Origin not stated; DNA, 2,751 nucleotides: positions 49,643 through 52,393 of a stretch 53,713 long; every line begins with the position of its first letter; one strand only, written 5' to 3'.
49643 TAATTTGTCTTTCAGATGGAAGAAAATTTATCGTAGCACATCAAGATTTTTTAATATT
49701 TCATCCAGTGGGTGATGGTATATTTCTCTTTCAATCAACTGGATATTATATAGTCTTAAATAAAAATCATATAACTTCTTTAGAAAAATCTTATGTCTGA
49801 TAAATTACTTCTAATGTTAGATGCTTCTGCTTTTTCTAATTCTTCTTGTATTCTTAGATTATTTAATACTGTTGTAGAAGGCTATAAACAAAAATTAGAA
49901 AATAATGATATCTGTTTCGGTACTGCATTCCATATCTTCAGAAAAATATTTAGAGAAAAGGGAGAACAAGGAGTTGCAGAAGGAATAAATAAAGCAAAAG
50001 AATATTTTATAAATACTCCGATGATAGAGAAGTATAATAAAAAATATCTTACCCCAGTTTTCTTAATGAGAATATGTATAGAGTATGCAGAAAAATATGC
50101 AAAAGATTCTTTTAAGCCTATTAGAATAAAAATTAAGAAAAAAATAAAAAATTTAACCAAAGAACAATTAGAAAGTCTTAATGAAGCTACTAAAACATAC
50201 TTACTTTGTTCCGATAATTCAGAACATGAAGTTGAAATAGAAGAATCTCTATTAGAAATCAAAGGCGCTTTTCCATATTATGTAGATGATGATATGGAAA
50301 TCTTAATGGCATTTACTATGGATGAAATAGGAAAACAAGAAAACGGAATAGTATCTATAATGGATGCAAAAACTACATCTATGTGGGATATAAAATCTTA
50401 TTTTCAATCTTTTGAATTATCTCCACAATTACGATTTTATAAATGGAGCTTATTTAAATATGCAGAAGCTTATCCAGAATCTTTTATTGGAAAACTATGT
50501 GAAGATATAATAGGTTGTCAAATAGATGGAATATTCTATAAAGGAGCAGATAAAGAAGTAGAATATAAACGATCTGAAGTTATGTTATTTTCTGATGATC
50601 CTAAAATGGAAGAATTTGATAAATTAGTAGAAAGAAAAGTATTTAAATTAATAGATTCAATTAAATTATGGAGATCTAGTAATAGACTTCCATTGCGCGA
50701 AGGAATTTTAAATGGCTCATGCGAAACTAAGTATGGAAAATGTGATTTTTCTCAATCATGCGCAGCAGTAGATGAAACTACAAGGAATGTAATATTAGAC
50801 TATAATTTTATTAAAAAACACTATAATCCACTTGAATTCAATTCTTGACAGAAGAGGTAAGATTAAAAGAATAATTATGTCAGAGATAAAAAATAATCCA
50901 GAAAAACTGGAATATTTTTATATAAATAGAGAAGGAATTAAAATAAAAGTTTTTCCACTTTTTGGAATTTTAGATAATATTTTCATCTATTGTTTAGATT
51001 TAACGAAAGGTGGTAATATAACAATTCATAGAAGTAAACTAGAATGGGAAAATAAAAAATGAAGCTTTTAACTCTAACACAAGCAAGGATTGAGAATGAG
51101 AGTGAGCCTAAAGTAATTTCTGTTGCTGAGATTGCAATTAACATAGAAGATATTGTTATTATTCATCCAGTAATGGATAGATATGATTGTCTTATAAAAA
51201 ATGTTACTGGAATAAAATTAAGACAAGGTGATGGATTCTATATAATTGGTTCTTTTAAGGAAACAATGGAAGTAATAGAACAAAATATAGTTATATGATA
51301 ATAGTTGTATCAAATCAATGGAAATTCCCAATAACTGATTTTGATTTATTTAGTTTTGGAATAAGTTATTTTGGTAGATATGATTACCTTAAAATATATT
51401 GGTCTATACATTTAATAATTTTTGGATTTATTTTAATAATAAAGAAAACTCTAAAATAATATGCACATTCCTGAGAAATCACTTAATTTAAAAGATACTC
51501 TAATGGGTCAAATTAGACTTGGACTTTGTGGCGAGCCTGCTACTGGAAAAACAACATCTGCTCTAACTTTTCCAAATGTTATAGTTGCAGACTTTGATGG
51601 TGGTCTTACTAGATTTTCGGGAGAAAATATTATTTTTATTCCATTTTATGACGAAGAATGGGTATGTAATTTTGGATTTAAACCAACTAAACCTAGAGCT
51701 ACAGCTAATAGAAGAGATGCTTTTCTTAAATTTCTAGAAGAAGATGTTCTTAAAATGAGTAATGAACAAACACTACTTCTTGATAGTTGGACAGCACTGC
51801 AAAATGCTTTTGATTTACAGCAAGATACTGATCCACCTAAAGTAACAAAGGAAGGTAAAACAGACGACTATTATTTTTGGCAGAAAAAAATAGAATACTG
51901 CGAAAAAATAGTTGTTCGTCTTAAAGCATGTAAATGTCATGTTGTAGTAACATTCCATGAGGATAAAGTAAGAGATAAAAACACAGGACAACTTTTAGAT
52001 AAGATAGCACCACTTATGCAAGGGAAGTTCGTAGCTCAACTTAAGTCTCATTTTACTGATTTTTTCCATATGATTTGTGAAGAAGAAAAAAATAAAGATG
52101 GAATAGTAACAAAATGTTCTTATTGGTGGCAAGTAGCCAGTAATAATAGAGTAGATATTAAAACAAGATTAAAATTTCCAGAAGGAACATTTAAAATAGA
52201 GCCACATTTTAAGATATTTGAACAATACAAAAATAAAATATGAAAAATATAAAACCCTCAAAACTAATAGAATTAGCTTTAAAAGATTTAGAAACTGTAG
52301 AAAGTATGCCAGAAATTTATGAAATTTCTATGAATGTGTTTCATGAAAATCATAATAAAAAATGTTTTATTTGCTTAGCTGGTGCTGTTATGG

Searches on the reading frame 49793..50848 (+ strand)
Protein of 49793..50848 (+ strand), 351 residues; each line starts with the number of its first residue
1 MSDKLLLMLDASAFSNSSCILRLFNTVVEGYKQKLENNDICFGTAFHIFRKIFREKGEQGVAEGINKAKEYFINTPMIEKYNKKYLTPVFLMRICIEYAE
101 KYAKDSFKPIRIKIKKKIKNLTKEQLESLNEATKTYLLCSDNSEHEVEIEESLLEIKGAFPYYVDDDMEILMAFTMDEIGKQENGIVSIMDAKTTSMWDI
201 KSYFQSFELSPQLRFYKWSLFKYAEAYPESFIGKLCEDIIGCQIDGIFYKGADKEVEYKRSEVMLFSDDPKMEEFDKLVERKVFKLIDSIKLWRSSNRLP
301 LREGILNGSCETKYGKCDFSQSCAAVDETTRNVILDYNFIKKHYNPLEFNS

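Call 94: search_protein_families(library=pfam, proteins=[window:49793-50848:+], max_evalue=0.01)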
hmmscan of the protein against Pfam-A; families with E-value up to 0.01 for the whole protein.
window:49793-50848:+ (351 aa): 0 families

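Call 95: search_protein_families(library=phrogs, proteins=[window:49793-50848:+], max_evalue=0.001)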
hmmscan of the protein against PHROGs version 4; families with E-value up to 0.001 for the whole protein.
window:49793-50848:+ (351 aa): 1 family
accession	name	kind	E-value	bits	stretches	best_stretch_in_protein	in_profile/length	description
phrog_1218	-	DNA, RNA and nucleotide metabolism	3e-05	24.4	1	18-220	20-185/364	exonuclease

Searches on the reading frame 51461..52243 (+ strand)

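Call 94: search_protein_families(library=pfam, proteins=[window:51461-52243:+], max_evalue=0.01)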
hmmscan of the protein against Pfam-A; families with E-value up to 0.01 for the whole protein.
window:51461-52243:+ (260 aa): 1 family
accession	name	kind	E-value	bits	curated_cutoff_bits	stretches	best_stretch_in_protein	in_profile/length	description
PF13479.12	AAA_24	-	1.6e-19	71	27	1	18-235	3-193/195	AAA domain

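Call 95: search_protein_families(library=phrogs, proteins=[window:51461-52243:+], max_evalue=0.001)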
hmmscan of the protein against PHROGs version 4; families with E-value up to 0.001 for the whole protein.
window:51461-52243:+ (260 aa): 1 family
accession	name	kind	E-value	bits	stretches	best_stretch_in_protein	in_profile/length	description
phrog_124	-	DNA, RNA and nucleotide metabolism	6.3e-20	72.9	1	11-258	37-259/382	Sak4-like ssDNA annealing protein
